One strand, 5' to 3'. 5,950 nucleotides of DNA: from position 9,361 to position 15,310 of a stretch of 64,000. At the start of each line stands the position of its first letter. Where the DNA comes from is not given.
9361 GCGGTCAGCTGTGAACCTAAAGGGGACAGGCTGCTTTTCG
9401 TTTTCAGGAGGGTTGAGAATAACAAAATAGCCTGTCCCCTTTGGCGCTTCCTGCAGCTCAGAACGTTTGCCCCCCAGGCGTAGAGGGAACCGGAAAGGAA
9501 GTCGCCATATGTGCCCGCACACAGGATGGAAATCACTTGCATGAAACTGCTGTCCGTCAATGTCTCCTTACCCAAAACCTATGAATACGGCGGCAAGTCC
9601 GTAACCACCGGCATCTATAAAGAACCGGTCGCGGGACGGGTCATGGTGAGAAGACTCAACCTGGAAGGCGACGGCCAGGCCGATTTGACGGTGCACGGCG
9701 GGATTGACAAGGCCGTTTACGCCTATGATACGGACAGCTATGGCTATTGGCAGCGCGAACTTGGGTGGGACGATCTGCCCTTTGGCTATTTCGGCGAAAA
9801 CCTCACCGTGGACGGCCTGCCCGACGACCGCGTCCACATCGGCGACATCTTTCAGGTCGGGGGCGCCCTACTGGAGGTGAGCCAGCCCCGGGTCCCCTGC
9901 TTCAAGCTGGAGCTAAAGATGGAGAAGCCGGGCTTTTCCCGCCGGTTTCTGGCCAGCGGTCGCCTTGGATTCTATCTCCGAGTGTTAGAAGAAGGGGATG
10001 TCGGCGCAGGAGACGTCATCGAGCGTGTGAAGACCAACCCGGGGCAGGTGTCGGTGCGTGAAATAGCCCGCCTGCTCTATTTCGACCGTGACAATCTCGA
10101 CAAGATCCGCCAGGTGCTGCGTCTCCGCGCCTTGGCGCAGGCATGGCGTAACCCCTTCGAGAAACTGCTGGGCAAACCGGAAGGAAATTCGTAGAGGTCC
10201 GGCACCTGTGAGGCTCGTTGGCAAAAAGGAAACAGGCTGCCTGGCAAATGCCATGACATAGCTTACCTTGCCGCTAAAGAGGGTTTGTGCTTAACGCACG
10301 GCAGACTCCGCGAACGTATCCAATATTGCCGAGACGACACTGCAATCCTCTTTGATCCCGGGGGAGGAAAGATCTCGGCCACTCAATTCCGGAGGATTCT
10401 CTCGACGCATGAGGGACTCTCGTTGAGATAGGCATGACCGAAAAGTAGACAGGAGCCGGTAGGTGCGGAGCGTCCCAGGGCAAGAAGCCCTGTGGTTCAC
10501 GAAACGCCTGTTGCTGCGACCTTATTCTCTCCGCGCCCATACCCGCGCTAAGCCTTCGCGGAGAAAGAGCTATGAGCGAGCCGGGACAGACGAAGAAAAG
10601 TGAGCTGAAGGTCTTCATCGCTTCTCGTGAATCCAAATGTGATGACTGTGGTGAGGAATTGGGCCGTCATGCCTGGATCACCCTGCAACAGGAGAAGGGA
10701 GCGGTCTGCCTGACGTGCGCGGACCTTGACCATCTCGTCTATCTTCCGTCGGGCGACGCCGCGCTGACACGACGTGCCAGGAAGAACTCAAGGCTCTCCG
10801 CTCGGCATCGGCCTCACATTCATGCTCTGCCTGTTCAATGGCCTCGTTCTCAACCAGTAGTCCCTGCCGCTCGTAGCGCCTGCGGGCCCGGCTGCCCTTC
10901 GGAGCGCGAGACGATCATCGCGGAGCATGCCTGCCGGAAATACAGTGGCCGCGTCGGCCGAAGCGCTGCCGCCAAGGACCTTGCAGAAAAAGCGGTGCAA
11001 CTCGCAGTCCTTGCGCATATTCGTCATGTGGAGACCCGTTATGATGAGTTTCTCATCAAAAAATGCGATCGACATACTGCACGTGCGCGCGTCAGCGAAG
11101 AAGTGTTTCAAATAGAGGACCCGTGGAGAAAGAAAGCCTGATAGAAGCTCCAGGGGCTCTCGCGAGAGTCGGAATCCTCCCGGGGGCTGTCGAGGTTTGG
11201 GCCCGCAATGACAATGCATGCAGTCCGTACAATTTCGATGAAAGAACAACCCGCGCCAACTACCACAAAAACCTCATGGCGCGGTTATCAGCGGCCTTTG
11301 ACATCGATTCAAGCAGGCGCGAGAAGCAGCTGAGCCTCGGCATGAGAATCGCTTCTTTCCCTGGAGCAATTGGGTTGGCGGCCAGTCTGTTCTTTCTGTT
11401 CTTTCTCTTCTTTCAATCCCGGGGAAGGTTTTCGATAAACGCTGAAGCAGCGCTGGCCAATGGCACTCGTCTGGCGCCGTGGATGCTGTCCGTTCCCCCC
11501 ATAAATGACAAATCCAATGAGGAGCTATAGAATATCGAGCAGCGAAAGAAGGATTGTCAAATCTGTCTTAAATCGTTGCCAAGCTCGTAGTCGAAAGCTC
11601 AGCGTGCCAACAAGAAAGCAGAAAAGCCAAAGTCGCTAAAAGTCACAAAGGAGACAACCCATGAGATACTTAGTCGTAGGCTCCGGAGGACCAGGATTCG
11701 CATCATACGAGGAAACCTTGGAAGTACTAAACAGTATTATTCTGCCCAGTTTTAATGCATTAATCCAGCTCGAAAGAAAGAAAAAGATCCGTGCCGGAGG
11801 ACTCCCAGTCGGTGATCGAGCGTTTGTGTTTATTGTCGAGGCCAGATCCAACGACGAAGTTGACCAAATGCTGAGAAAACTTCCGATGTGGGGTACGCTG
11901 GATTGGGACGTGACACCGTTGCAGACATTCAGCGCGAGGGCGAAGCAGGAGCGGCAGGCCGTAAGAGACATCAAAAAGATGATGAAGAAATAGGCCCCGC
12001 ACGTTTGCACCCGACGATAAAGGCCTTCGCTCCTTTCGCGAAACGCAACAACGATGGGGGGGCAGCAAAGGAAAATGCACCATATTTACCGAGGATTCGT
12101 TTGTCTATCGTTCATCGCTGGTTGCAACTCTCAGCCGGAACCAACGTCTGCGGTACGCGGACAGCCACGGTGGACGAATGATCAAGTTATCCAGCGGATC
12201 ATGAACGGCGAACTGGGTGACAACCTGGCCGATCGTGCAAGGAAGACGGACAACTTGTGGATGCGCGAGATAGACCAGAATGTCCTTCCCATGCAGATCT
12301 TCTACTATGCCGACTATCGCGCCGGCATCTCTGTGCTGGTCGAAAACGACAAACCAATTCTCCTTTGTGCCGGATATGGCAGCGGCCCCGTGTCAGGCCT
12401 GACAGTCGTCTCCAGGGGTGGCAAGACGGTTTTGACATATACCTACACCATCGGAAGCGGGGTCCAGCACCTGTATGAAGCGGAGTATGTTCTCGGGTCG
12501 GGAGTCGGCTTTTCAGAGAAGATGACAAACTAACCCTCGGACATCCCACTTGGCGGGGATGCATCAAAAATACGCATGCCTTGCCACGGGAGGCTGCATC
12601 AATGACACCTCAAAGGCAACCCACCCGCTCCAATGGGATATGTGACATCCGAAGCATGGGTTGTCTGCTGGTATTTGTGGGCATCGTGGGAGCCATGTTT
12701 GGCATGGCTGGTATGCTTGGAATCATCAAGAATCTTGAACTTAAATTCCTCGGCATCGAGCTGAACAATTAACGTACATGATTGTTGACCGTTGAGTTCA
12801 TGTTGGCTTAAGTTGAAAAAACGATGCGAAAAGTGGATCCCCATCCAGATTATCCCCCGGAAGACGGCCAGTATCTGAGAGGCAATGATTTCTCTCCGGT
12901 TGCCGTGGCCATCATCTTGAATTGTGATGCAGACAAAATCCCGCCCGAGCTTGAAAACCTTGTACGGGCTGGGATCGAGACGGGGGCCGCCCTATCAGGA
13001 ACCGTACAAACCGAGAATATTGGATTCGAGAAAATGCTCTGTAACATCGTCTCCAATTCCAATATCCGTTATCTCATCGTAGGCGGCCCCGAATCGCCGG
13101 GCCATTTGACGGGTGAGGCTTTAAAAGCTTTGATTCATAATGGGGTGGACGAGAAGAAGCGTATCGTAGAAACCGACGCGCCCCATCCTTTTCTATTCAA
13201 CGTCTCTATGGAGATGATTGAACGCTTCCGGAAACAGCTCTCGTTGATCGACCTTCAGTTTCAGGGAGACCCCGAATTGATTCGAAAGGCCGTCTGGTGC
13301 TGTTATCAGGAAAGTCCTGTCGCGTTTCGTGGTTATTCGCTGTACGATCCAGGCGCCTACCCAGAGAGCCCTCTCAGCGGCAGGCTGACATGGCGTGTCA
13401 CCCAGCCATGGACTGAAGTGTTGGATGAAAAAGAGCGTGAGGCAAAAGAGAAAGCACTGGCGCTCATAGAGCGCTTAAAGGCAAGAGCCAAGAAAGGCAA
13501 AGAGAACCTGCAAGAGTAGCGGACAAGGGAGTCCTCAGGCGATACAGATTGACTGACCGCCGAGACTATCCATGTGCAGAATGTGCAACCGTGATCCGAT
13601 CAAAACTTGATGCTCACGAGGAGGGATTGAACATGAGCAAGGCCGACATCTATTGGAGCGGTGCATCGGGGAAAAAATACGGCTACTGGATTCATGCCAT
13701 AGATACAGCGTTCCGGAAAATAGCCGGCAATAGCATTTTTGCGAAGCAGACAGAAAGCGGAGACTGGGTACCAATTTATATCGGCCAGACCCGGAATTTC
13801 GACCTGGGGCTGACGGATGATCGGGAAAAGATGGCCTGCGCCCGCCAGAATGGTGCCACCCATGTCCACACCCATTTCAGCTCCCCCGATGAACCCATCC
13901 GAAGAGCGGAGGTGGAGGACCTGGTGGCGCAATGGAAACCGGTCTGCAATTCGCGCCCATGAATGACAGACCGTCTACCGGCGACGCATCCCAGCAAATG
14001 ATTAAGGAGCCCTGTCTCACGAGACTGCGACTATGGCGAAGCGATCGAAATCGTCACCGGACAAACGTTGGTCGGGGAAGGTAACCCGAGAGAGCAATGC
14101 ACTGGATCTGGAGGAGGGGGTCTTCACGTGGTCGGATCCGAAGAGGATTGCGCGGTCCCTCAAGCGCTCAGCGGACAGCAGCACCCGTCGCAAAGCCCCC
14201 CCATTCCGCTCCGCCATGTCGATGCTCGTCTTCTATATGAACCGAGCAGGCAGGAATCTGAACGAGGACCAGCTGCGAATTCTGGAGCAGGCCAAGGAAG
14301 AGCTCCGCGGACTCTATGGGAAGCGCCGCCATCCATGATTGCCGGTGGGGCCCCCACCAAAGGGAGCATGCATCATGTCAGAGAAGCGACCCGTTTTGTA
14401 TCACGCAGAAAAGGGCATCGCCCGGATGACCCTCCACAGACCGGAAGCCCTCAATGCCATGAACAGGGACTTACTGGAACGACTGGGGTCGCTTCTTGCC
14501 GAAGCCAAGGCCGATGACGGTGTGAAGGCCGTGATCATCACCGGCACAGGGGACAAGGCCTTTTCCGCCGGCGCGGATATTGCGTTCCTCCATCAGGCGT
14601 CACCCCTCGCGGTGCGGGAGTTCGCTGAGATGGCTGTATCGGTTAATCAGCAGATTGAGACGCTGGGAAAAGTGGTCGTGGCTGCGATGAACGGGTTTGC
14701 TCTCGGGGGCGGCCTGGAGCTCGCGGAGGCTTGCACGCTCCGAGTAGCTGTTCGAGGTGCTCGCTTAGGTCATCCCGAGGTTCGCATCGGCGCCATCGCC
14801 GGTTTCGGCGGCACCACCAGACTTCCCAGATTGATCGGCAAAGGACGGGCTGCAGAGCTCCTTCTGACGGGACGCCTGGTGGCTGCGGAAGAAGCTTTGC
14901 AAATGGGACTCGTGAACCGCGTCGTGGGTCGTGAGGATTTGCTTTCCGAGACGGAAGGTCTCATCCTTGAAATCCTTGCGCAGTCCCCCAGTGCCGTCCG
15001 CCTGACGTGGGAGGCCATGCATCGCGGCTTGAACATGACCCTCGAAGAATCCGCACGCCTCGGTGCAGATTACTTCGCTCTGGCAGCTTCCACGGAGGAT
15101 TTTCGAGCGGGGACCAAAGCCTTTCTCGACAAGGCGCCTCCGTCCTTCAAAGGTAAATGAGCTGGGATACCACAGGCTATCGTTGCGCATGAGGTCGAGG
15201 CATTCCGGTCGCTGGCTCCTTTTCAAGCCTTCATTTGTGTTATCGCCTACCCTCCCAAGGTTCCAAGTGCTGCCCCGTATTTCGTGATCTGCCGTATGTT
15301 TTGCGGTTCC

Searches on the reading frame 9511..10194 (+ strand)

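Call 32: search_protein_families(library=pfam, proteins=[window:9511-10194:+])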
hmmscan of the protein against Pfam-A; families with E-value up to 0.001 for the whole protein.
window:9511-10194:+ (227 aa): 2 families
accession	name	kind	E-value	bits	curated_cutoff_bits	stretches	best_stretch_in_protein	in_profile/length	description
PF03473.23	MOSC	-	1.2e-34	119.4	22.7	1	59-171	2-120/120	MOSC domain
PF03475.19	YiiM_3-alpha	-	4.8e-09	36.4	22.7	1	180-220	1-41/44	YiiM-like, 3-alpha helix domain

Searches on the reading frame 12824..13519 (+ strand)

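Call 32: search_protein_families(library=pfam, proteins=[window:12824-13519:+])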
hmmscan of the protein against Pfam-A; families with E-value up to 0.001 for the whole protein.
window:12824-13519:+ (231 aa): 1 family
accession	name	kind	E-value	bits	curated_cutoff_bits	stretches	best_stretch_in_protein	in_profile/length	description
PF04208.19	MtrA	-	5.8e-38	130.7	25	1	4-170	2-158/173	Tetrahydromethanopterin S-methyltransferase, subunit A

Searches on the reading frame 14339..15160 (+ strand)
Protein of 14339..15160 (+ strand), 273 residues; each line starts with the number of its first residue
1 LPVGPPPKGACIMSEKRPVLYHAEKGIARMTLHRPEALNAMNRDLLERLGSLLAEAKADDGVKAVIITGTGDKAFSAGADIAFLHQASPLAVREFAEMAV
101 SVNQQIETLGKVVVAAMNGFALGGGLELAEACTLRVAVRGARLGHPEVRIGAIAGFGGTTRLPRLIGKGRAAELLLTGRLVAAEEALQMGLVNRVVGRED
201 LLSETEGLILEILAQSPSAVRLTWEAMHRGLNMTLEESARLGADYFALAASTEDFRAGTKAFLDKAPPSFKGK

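Call 32: search_protein_families(library=pfam, proteins=[window:14339-15160:+])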
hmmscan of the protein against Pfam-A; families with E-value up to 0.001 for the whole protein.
window:14339-15160:+ (273 aa): 2 families
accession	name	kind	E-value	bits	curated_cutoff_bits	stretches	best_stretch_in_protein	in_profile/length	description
PF00378.25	ECH_1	-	2.8e-61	207.5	27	1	23-272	2-250/251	Enoyl-CoA hydratase/isomerase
PF16113.10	ECH_2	-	4.1e-41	142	27.2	1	28-201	2-177/335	Enoyl-CoA hydratase/isomerase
